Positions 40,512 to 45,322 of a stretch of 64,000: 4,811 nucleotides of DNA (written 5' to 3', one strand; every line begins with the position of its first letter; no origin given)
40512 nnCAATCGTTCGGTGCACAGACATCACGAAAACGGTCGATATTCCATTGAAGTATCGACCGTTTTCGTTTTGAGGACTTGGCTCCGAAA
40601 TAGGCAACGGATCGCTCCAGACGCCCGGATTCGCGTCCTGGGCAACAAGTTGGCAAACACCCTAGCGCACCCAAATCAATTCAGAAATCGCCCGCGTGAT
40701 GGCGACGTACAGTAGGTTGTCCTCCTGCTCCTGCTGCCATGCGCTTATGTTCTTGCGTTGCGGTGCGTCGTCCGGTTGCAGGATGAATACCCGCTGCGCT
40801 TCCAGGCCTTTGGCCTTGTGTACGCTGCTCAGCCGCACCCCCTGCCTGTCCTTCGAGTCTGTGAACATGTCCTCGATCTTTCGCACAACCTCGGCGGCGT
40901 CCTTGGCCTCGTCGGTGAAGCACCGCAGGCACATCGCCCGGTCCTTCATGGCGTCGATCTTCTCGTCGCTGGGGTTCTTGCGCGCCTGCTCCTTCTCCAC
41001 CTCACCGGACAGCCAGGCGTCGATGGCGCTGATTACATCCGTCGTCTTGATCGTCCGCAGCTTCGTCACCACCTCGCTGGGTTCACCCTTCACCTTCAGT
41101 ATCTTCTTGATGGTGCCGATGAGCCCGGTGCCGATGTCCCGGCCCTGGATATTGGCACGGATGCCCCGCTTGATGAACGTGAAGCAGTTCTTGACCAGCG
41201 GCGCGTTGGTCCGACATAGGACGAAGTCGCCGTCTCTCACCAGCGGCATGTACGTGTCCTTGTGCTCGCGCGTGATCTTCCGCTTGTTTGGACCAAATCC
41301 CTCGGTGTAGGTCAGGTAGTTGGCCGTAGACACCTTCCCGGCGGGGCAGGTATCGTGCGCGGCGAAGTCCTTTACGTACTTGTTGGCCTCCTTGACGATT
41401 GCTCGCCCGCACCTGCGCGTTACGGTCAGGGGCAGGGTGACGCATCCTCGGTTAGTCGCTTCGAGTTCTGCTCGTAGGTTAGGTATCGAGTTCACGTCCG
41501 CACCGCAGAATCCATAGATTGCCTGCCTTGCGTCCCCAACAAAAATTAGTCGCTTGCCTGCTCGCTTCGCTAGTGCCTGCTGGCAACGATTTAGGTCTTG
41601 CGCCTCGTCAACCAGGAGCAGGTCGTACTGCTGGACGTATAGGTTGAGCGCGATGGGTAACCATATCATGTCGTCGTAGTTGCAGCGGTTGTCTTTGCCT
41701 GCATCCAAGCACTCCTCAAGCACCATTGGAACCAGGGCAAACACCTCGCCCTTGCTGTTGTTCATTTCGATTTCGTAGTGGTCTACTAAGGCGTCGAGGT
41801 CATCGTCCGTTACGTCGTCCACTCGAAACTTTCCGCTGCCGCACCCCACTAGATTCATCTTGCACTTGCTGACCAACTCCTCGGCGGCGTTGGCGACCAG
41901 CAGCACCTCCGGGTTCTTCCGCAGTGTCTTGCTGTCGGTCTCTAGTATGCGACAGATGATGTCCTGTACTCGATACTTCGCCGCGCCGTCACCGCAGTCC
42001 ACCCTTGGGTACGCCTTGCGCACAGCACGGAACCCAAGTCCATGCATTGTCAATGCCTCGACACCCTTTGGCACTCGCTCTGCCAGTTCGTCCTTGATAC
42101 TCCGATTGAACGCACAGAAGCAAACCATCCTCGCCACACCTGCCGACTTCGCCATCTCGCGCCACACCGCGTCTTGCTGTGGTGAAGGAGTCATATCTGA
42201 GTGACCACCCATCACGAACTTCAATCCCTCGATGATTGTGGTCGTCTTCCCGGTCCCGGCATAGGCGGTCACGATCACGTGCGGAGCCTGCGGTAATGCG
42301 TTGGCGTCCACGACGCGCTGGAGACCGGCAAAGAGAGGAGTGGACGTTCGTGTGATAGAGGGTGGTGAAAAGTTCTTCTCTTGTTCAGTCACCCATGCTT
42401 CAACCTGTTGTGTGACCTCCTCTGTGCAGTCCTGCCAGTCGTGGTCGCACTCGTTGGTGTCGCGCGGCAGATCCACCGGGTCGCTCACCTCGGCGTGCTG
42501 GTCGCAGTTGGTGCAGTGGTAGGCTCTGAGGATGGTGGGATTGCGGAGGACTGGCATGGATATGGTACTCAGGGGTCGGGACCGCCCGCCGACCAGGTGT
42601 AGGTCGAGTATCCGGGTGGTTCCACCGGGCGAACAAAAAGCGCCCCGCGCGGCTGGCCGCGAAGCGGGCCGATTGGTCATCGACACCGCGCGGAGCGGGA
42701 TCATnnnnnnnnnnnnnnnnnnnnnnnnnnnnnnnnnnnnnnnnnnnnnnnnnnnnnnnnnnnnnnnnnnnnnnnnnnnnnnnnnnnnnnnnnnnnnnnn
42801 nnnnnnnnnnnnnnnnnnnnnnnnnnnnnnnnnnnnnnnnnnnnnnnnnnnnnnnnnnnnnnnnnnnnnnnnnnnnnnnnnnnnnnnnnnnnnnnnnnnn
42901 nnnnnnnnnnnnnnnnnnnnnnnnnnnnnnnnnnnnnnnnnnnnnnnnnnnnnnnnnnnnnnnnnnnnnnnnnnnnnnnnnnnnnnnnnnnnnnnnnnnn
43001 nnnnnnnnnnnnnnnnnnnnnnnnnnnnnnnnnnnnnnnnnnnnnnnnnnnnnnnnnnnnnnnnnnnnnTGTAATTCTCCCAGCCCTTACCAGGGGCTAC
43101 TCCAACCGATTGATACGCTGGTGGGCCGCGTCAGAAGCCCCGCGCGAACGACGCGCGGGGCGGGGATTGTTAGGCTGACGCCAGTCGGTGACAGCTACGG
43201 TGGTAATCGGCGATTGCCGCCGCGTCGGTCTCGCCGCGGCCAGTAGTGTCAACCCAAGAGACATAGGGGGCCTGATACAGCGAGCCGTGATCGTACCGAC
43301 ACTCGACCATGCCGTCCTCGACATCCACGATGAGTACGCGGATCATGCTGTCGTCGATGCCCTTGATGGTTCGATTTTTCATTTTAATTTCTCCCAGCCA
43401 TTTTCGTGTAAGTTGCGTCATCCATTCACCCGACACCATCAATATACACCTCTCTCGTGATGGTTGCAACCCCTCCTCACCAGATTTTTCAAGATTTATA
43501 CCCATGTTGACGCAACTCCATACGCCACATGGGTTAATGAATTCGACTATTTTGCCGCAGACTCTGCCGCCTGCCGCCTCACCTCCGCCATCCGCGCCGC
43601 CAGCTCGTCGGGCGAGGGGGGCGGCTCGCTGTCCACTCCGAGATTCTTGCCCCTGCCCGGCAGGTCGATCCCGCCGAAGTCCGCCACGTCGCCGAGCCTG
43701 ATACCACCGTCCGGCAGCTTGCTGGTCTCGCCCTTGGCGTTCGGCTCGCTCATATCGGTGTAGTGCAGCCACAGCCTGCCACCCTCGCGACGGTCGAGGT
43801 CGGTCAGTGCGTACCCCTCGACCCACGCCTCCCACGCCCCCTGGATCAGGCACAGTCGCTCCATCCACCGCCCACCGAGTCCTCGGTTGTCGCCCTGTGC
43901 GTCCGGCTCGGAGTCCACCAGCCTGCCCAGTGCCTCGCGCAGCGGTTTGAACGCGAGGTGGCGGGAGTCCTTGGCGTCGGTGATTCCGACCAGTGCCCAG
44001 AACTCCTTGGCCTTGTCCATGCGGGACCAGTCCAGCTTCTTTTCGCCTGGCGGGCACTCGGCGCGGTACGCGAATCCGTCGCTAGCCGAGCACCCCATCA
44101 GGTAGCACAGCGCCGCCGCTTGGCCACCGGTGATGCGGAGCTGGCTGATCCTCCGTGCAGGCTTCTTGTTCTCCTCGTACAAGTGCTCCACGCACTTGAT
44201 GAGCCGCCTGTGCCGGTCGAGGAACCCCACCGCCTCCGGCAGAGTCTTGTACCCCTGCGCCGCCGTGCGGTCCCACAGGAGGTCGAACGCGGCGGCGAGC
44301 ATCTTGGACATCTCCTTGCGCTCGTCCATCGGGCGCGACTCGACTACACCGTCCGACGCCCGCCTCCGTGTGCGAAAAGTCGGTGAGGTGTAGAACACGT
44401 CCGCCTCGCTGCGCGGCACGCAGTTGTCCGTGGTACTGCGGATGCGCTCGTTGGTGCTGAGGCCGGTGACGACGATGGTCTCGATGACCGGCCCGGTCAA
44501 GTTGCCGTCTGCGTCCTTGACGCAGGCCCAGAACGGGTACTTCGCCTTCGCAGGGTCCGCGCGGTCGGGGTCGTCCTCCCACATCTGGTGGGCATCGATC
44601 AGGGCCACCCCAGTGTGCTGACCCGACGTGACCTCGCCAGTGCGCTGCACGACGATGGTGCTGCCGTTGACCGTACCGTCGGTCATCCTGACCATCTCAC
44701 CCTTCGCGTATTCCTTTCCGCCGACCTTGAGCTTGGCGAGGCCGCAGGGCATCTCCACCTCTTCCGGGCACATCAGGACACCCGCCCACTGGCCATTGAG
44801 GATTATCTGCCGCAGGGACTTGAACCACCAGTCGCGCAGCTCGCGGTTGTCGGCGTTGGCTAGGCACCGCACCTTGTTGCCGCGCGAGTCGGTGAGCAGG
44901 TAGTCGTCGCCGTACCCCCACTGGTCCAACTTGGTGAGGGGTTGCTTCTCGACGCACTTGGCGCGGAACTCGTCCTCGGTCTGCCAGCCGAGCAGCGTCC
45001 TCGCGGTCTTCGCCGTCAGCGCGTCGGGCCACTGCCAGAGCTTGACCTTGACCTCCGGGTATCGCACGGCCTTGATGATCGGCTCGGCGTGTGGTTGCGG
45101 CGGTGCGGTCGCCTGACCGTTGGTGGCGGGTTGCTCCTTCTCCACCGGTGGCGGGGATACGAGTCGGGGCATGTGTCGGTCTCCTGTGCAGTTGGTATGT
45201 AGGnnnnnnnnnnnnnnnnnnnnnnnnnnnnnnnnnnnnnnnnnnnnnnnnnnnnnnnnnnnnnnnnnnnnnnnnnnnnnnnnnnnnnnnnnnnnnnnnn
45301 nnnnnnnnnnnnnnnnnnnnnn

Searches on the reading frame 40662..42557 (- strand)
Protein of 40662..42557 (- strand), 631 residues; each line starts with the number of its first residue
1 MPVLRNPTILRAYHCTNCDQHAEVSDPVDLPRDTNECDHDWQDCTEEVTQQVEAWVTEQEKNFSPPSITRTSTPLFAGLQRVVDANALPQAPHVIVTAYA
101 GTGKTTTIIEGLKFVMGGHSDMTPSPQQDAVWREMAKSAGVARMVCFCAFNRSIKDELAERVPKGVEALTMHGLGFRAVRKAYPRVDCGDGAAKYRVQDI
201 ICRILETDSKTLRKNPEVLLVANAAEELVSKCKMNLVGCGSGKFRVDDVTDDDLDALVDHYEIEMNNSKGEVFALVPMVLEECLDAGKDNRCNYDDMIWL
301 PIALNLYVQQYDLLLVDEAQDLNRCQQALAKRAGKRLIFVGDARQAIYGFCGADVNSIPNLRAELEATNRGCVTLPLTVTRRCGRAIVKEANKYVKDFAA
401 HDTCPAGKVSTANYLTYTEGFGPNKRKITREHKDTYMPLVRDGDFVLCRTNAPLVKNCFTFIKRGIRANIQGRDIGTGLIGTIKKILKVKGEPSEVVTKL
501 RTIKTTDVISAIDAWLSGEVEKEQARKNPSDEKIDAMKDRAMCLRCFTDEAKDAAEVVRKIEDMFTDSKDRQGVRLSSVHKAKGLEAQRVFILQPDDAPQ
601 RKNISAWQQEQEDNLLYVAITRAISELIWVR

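Call 85: search_protein_families(library=phrogs, proteins=[window:40662-42557:-], max_evalue=0.001)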
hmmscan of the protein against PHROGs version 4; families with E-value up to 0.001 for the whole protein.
window:40662-42557:- (631 aa): 4 families
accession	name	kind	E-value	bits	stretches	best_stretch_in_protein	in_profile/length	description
phrog_1967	-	DNA, RNA and nucleotide metabolism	4.5e-83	281.2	1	80-630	158-667/776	DNA helicase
phrog_325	-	DNA, RNA and nucleotide metabolism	7.2e-09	35.5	0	543-628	794-865/986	Dda-like helicase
phrog_25411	-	unknown function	2.5e-05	24.2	0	567-627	534-593/627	-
phrog_170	-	other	0.00082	19.9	0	67-110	68-109/323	PhoH-like phosphate starvation-inducible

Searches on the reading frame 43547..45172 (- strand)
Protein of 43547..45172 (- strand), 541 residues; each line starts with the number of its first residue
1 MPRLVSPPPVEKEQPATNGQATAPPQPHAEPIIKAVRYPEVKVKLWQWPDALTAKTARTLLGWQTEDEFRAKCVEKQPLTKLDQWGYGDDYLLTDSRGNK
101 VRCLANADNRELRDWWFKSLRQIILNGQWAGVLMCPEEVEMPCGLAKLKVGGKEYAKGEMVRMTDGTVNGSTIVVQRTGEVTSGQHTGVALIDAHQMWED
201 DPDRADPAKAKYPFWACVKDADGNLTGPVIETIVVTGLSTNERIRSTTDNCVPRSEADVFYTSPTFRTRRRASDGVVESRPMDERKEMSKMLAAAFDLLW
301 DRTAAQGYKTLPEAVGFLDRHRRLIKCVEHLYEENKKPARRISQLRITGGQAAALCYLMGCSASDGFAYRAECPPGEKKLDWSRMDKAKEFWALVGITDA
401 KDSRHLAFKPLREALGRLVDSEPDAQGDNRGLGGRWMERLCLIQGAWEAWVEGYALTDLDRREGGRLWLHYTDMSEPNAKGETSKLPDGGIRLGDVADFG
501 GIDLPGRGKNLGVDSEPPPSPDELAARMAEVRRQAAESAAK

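Call 8: search_protein_families(library=pfam, proteins=[window:43547-45172:-], max_evalue=0.01)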
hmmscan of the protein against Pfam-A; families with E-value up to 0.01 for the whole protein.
window:43547-45172:- (541 aa): 0 families

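Call 9: search_protein_families(library=phrogs, proteins=[window:43547-45172:-], max_evalue=0.001)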
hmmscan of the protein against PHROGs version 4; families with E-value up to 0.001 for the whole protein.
window:43547-45172:- (541 aa): 0 families

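Call 31: find_encoding_contigs(protein=window:43547-45172:-, flank=10000, max_places=1)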
Protein window:43547-45172:- (541 aa): 7 contigs read that carry it; 1 place shown.
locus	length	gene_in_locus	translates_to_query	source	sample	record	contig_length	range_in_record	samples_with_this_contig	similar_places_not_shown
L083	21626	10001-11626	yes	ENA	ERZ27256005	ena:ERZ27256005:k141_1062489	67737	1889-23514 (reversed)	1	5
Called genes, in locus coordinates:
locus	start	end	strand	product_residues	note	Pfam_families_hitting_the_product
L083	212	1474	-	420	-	-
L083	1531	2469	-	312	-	PF13479:AAA_24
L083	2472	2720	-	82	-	-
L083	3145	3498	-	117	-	-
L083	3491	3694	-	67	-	-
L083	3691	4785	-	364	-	PF05970:PIF1 (faint), PF13604:AAA_30, PF13245:AAA_19, PF01443:Viral_helicase1 (faint), PF13538:UvrD_C_2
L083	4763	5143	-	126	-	-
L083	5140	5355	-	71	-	-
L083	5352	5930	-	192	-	PF03167:UDG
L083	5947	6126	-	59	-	-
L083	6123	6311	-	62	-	PF02599:CsrA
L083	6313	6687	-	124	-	-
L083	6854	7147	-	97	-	-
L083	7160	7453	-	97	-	-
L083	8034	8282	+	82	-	-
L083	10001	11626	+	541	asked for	-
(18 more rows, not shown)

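Call 36: search_solved_structures(query=window:43547-45172:-, max_evalue=1)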
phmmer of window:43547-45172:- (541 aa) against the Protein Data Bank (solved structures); distinct sequences matched with E-value up to 1: 1.
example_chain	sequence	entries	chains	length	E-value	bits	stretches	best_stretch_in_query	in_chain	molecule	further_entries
4twd_A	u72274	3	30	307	0.5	12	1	34-119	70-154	Cys-loop ligand-gated ion channel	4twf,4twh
